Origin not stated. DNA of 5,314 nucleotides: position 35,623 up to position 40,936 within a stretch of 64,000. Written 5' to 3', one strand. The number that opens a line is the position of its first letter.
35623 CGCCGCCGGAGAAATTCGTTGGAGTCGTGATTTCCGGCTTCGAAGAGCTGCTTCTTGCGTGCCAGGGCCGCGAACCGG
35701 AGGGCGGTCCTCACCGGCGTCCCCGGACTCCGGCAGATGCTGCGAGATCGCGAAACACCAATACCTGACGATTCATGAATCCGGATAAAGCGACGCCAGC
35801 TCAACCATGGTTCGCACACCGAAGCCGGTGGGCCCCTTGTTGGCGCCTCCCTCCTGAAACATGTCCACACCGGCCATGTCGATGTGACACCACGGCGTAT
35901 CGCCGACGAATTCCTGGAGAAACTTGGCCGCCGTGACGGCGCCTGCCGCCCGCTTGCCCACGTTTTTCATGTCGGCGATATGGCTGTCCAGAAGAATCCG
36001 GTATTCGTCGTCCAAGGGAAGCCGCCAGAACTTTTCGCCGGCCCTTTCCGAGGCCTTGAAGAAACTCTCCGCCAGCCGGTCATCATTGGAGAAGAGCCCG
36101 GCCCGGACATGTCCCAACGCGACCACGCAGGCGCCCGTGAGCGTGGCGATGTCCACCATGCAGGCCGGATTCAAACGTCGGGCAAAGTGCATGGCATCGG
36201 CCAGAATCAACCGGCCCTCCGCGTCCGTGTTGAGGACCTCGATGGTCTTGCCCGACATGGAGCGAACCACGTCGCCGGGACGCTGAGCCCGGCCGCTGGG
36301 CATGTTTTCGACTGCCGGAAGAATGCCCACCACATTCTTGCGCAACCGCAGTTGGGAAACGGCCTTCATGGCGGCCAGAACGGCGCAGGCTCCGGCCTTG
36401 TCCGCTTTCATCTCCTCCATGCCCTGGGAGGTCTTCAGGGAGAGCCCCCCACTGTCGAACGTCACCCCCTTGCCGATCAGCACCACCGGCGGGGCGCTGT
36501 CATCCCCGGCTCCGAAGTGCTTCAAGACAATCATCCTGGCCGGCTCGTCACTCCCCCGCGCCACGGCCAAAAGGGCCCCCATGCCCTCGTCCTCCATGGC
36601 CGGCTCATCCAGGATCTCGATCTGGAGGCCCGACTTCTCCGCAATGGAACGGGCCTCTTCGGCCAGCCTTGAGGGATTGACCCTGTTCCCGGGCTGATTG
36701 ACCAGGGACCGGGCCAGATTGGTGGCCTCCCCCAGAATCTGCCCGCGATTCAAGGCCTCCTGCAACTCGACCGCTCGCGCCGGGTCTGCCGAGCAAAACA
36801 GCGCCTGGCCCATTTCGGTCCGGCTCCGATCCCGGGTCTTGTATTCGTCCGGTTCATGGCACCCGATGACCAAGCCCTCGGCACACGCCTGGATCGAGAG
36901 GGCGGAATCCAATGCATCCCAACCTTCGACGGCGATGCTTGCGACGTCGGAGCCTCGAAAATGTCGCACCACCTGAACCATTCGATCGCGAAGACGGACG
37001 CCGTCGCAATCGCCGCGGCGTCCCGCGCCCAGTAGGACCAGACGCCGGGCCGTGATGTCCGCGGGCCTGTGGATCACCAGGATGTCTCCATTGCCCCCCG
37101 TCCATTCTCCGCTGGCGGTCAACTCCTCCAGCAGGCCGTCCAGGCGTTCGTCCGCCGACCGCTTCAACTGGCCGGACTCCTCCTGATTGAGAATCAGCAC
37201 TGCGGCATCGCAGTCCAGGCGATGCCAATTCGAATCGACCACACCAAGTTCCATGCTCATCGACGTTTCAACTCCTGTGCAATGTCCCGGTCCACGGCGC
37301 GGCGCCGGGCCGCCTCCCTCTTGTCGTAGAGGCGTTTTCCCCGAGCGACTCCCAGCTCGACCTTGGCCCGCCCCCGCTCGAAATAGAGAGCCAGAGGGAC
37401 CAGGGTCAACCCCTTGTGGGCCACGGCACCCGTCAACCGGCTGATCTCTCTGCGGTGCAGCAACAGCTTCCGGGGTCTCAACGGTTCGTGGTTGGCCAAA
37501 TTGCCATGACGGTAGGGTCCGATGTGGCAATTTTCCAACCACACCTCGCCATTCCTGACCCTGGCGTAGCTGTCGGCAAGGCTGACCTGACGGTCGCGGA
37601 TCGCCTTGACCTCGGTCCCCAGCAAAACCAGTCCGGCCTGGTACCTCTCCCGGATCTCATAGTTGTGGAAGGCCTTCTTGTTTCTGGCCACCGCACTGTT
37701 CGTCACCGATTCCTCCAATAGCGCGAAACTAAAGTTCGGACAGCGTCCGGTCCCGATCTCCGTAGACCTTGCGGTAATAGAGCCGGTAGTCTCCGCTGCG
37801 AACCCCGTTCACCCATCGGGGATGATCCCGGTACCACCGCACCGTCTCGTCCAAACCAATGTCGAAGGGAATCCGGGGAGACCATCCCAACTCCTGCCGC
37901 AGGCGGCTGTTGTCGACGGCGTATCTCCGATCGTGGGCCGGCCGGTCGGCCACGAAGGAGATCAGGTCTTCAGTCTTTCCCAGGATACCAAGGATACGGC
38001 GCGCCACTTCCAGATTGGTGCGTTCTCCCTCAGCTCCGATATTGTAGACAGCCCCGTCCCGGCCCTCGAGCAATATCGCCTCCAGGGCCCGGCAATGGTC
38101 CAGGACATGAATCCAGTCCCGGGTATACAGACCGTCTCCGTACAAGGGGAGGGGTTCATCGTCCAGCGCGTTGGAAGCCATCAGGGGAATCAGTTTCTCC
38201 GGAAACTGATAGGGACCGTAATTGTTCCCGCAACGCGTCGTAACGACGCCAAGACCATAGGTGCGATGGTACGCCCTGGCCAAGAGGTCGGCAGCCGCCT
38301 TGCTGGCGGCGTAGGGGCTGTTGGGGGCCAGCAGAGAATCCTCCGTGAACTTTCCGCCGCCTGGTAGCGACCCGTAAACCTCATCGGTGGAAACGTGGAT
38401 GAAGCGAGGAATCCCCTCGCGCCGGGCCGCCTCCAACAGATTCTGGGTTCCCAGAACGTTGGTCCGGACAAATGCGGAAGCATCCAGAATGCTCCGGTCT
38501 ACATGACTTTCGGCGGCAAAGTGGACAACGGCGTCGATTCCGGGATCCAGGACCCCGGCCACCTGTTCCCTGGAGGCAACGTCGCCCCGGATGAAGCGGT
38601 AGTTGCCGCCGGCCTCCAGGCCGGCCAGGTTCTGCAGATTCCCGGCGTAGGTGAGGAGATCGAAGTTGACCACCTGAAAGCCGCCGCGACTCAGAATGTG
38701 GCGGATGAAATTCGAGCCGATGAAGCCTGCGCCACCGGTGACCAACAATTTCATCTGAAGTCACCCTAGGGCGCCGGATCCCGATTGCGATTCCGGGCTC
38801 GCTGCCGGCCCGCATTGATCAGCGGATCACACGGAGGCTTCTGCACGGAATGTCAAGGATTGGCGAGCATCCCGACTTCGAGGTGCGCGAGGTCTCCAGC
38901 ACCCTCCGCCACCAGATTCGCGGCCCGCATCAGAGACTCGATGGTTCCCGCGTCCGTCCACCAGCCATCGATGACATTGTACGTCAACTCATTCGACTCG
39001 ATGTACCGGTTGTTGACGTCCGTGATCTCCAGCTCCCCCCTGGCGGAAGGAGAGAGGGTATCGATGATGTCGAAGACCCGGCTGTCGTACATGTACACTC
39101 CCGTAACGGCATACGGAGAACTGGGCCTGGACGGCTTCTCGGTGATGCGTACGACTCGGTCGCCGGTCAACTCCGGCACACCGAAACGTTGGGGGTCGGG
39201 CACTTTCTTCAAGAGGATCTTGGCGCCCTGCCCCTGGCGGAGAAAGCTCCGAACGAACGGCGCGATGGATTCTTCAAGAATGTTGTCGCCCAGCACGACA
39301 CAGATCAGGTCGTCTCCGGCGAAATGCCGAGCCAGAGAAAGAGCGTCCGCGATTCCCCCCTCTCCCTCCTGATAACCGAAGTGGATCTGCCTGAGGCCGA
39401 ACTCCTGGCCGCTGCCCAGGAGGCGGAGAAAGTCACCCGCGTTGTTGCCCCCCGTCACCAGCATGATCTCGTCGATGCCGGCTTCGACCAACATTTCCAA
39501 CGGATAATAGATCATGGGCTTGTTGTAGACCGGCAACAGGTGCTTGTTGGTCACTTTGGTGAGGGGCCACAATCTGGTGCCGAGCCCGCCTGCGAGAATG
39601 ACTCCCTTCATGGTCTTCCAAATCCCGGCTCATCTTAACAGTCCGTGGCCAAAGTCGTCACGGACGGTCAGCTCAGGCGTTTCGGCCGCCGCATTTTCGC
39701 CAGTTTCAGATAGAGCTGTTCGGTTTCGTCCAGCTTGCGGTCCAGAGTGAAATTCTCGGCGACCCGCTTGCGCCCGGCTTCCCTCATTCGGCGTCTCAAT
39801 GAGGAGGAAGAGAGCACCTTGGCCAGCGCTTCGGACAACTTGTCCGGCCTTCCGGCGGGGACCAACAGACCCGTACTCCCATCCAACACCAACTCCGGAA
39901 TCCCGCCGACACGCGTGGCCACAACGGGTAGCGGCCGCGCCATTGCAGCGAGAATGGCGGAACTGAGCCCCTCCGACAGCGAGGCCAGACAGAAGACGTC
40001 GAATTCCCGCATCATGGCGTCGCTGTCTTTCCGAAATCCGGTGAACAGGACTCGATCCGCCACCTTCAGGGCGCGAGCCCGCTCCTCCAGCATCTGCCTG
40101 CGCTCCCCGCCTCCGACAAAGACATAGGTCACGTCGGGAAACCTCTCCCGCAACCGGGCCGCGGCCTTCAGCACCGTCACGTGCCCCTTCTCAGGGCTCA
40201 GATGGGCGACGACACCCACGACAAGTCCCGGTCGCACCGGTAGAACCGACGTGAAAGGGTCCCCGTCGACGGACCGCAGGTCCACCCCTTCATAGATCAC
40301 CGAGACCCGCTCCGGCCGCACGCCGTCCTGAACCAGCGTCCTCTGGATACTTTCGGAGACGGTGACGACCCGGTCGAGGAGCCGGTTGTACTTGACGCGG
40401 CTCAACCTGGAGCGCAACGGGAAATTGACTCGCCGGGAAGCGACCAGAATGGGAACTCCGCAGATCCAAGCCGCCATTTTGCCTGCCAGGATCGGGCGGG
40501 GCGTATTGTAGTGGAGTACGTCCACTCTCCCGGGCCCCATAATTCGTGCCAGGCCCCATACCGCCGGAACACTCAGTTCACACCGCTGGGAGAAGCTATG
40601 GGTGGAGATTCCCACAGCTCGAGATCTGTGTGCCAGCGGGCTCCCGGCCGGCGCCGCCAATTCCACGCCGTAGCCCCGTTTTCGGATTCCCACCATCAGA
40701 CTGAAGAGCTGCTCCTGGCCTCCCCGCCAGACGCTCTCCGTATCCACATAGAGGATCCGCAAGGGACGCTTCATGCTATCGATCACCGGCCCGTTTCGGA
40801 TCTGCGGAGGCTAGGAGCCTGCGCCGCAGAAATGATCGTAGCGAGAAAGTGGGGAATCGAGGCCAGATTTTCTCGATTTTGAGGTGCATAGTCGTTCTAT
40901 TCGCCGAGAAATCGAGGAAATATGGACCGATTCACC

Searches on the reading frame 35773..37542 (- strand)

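Call 51: search_protein_families(library=pfam, proteins=[window:35773-37542:-], max_evalue=0.0001)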
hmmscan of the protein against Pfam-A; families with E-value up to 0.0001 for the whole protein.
window:35773-37542:- (589 aa): 2 families
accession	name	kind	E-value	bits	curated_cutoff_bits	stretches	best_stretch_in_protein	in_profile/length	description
PF00883.26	Peptidase_M17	-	5.1e-124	414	25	1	275-580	1-310/310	Cytosol aminopeptidase family, catalytic domain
PF02789.23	Peptidase_M17_N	-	4.6e-16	59.3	23.4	1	119-237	6-128/129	Cytosol aminopeptidase family, N-terminal domain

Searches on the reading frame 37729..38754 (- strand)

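Call 51: search_protein_families(library=pfam, proteins=[window:37729-38754:-], max_evalue=0.0001)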
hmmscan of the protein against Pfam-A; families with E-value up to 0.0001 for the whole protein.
window:37729-38754:- (341 aa): 7 families
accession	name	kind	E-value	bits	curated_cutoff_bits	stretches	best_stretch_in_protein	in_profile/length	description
PF16363.11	GDP_Man_Dehyd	-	1.2e-75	255.5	27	1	4-303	1-331/332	GDP-mannose 4,6 dehydratase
PF01370.27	Epimerase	-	5.9e-67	226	20.9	1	4-240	2-240/240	NAD dependent epimerase/dehydratase family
PF02719.21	Polysacc_synt_2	-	1e-17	64.7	20.2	1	3-180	1-173/293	Polysaccharide biosynthesis protein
PF01073.25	3Beta_HSD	-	1.1e-17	64.4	22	1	4-156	1-154/280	3-beta hydroxysteroid dehydrogenase/isomerase family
PF04321.23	RmlD_sub_bind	-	1.3e-16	61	27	1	1-268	1-241/287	RmlD substrate binding domain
PF13460.12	NAD_binding_10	-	1.5e-13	51.5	27.2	1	7-159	1-132/184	NAD(P)H-binding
PF07993.18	NAD_binding_4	-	2.7e-13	50.1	20.1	1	70-177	86-206/258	Male sterility protein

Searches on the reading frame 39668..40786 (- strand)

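Call 51: search_protein_families(library=pfam, proteins=[window:39668-40786:-], max_evalue=0.0001)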
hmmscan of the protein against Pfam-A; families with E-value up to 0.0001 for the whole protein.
window:39668-40786:- (372 aa): 4 families
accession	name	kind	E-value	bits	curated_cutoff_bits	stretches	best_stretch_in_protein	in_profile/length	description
PF00534.26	Glycos_transf_1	-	1.2e-39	136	26.4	1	189-341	17-172/172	Glycosyl transferases group 1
PF13692.12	Glyco_trans_1_4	-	4.7e-34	118.1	27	1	189-326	3-141/142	Glycosyl transferases group 1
PF13439.12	Glyco_transf_4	-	7.8e-20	72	28.5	1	22-170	3-168/170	Glycosyltransferase Family 4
PF13579.12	Glyco_trans_4_4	-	4.3e-14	53.6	29.7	1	22-165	2-156/158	Glycosyl transferase 4-like domain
